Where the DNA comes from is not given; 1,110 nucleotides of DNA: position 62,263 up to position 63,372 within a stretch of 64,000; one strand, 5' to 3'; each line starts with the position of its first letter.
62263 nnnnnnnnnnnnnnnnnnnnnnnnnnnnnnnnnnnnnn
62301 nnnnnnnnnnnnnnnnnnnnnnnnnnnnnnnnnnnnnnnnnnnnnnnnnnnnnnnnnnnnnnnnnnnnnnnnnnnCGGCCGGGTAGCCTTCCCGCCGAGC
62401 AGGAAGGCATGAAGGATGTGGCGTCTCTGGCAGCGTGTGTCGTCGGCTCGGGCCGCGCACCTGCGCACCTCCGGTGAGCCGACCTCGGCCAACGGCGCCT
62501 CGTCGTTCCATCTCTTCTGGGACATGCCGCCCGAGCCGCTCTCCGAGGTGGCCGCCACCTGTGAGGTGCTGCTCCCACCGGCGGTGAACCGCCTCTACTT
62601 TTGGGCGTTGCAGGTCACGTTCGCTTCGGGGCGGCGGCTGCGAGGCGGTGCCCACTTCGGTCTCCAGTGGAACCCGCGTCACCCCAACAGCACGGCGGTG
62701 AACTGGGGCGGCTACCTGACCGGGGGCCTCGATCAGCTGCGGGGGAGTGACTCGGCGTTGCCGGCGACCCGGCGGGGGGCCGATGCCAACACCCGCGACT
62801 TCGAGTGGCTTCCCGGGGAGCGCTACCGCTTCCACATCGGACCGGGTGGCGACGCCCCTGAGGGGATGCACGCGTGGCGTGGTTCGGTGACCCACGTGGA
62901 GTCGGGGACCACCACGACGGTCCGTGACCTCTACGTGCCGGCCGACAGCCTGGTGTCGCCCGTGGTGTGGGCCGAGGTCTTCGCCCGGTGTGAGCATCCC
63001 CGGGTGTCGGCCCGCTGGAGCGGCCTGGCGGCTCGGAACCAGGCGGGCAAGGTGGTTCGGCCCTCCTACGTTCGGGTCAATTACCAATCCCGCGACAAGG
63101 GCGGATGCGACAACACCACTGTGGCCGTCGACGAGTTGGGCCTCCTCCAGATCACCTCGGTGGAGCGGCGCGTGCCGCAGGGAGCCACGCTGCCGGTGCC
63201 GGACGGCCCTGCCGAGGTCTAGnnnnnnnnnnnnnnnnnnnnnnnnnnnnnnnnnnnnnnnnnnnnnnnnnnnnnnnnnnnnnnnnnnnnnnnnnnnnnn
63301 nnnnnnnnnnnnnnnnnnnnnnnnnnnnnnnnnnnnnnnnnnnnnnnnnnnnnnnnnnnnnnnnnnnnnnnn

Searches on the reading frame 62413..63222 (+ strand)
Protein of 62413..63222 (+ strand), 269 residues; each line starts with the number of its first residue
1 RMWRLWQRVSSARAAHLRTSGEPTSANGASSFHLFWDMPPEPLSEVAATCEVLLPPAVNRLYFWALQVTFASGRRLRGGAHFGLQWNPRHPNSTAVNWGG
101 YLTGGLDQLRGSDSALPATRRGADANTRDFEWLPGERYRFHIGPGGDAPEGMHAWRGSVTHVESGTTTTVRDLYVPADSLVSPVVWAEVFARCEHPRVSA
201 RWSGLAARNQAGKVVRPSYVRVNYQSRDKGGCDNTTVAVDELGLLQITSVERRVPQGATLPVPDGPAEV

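Call 56: search_protein_families(library=pfam, max_evalue=0.00001, proteins=[window:62413-63222:+])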
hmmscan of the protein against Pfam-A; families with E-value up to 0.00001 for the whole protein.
window:62413-63222:+ (269 aa): 0 families

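Call 64: find_encoding_contigs(protein=window:62416-63222:+, flank=10000, max_places=3)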
Protein window:62416-63222:+ (268 aa): 22 contigs read that carry it; 3 places shown.
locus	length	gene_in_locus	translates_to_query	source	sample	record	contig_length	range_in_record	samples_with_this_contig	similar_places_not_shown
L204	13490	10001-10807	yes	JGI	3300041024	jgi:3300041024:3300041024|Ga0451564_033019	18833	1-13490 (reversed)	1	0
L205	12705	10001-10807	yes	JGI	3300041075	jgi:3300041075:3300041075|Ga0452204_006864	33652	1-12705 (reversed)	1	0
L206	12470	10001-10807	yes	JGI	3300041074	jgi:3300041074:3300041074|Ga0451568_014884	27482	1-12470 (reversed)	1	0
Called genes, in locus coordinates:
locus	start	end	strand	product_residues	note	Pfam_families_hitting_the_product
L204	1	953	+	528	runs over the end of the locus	PF01512:Complex1_51K, PF10589:NADH_4Fe-4S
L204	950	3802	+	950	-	-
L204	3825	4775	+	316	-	PF00291:PALP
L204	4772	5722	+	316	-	PF02423:OCD_Mu_crystall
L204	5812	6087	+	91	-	-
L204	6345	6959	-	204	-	PF00702:Hydrolase, PF13419:HAD_2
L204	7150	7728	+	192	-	PF06078:DUF937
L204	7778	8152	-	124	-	PF09394:Inhibitor_I42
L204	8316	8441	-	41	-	-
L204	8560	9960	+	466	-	PF00353:HemolysinCabind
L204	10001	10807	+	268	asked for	-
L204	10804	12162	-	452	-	PF02812:ELFV_dehydrog_N, PF00208:ELFV_dehydrog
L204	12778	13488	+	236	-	PF01040:UbiA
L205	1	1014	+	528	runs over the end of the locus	PF01512:Complex1_51K, PF10589:NADH_4Fe-4S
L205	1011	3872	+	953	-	PF00111:Fer2 (weak), PF13510:Fer2_4, PF10588:NADH-G_4Fe-4S_3, PF12838:Fer4_7, PF13187:Fer4_9 (weak), PF04879:Molybdop_Fe4S4, PF00384:Molybdopterin, PF01568:Molydop_binding, +2 more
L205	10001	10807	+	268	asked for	-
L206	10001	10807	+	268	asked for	-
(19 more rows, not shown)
